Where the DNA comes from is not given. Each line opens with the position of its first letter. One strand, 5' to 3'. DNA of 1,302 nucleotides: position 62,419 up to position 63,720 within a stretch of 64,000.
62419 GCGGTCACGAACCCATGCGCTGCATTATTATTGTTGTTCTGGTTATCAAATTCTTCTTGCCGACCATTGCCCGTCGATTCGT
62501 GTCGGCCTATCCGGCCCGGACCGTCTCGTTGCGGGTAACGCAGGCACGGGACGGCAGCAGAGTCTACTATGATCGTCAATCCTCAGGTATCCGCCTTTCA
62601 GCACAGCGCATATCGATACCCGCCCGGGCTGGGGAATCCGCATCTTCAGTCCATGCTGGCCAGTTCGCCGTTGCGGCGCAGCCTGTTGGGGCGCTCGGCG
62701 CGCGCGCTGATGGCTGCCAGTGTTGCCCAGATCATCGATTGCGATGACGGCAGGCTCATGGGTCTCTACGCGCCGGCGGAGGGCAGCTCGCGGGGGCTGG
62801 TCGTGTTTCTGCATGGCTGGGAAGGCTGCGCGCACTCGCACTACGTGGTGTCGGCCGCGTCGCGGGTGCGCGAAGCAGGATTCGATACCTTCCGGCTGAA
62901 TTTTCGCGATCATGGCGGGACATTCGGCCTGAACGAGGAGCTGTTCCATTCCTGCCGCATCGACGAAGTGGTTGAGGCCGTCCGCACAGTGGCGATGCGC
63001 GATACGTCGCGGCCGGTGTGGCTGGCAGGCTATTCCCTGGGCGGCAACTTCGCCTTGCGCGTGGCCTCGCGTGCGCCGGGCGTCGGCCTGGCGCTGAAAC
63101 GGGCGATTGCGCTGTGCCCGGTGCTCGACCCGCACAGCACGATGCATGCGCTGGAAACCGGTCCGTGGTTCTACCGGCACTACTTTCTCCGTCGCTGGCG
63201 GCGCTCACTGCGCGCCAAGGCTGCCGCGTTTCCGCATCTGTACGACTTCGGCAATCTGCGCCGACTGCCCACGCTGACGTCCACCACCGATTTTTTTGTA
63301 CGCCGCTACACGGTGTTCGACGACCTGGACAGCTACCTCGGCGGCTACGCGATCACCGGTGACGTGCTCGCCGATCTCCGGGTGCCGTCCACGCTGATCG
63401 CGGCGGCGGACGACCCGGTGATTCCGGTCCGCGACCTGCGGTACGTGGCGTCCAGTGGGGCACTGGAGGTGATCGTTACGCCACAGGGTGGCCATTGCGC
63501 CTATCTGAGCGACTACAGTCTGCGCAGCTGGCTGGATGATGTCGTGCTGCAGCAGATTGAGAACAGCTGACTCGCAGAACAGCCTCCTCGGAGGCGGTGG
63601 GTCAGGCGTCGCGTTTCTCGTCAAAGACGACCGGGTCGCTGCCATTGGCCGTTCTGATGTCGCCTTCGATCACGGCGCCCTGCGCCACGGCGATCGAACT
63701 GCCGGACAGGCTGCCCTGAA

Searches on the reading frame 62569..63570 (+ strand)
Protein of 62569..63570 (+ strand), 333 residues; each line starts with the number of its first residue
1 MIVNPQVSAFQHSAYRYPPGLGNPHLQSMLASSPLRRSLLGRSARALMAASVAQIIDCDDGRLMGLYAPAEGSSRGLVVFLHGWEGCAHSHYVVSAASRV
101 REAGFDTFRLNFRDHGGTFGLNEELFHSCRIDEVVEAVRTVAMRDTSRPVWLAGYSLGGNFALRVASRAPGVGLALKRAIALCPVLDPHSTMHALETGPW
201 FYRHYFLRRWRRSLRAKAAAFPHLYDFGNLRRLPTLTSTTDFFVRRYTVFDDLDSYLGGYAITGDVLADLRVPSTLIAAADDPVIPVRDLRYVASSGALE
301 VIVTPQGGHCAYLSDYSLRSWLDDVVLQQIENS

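Call 83: search_protein_families(library=pfam, proteins=[window:62569-63570:+], max_evalue=0.00001)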
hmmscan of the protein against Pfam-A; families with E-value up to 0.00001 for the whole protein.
window:62569-63570:+ (333 aa): 3 families
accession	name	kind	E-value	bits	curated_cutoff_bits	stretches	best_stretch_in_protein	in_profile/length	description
PF00561.26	Abhydrolase_1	-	2.1e-15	57.5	25.8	1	77-314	2-243/245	alpha/beta hydrolase fold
PF12697.13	Abhydrolase_6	-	1.1e-13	52.8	26.3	1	78-315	1-210/217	Alpha/beta hydrolase family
PF12146.15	Hydrolase_4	-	2e-11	44.1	27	1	73-291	2-211/239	Serine aminopeptidase, S33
